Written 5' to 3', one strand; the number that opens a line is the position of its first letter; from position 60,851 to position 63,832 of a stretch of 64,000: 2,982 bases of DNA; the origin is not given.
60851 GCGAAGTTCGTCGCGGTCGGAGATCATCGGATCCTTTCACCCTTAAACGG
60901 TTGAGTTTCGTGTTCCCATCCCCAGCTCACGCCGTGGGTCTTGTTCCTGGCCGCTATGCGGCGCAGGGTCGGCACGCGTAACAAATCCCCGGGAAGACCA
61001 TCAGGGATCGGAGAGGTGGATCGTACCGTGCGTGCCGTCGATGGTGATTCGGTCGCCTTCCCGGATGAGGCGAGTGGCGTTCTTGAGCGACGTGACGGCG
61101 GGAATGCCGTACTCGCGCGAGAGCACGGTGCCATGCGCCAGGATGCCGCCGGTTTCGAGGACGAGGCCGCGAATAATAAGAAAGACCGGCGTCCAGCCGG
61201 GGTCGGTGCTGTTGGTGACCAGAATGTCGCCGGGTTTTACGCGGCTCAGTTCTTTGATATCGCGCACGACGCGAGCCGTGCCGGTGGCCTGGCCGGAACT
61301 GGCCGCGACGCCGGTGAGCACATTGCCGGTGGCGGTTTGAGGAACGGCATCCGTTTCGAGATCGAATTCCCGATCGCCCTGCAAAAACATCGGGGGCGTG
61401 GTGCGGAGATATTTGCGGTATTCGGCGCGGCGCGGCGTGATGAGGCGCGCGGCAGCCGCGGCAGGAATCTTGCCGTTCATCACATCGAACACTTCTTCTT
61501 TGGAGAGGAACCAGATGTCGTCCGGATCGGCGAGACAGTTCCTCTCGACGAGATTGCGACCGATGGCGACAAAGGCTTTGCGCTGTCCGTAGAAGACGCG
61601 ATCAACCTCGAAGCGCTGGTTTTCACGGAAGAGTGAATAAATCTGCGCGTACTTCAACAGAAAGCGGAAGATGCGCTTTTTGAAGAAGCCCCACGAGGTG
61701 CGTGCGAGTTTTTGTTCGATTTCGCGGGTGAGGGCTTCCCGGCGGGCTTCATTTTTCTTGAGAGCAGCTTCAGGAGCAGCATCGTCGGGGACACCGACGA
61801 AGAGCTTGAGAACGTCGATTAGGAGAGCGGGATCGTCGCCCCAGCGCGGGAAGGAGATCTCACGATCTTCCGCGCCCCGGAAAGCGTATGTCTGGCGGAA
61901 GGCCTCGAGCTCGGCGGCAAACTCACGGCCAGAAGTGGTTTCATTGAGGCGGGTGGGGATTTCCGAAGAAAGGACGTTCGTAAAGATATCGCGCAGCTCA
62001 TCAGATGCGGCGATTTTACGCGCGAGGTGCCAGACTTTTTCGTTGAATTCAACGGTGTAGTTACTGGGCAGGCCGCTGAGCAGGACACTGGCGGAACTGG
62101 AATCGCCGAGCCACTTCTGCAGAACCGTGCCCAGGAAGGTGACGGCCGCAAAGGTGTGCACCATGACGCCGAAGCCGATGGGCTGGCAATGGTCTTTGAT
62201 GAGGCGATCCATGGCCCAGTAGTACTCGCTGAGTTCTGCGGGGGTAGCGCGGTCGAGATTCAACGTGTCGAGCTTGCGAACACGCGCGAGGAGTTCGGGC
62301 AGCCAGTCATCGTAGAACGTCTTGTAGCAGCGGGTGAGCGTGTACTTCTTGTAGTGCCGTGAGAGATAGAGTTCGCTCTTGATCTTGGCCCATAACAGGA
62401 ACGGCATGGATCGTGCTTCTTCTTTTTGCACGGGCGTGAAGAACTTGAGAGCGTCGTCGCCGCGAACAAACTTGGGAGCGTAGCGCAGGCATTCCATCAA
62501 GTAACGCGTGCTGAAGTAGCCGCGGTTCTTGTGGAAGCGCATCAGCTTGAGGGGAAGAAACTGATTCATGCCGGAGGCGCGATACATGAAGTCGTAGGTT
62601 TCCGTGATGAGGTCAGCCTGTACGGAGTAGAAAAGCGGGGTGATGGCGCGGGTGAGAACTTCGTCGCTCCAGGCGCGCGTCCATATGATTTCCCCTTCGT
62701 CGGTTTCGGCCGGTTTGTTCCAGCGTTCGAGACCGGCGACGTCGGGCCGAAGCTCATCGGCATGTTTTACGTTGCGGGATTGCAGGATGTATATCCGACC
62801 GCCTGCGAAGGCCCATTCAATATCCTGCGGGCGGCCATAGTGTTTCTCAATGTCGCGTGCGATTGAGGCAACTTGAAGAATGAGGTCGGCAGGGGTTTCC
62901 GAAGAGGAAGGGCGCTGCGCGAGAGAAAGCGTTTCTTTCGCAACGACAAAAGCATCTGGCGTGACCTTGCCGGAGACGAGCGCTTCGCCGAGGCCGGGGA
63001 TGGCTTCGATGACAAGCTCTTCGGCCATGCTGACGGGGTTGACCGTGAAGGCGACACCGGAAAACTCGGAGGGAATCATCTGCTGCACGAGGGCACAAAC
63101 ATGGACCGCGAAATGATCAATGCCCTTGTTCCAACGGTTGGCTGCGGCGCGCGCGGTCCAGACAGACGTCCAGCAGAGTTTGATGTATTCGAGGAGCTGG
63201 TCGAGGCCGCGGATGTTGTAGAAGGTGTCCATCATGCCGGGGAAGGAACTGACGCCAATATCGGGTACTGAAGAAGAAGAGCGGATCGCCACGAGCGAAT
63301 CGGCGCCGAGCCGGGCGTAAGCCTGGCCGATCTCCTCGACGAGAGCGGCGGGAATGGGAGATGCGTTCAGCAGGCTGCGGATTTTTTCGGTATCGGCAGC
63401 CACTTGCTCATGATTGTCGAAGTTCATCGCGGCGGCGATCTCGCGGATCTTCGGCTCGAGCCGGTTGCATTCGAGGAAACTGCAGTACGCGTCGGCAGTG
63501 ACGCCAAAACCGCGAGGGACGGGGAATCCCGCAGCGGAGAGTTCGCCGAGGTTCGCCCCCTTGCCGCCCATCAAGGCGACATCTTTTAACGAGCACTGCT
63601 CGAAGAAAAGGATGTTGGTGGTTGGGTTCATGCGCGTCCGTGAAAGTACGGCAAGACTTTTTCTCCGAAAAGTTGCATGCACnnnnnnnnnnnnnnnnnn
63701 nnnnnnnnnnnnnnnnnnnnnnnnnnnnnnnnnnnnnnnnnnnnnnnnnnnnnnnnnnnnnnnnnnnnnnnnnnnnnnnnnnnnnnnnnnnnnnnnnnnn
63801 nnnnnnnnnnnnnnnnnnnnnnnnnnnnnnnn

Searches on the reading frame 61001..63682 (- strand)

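Call 10: search_protein_families(library=pfam, proteins=[window:61001-63682:-], max_evalue=0.01)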
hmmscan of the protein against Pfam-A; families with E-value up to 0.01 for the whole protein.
window:61001-63682:- (893 aa): 2 families
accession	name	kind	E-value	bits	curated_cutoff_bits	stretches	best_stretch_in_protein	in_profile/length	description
PF01326.24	PPDK_N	-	5.1e-79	266.3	27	2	36-261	2-236/328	Pyruvate phosphate dikinase, AMP/ATP-binding domain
PF00391.29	PEP-utilizers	-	6e-21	74.3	23.1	1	816-886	2-72/72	PEP-utilising enzyme, mobile domain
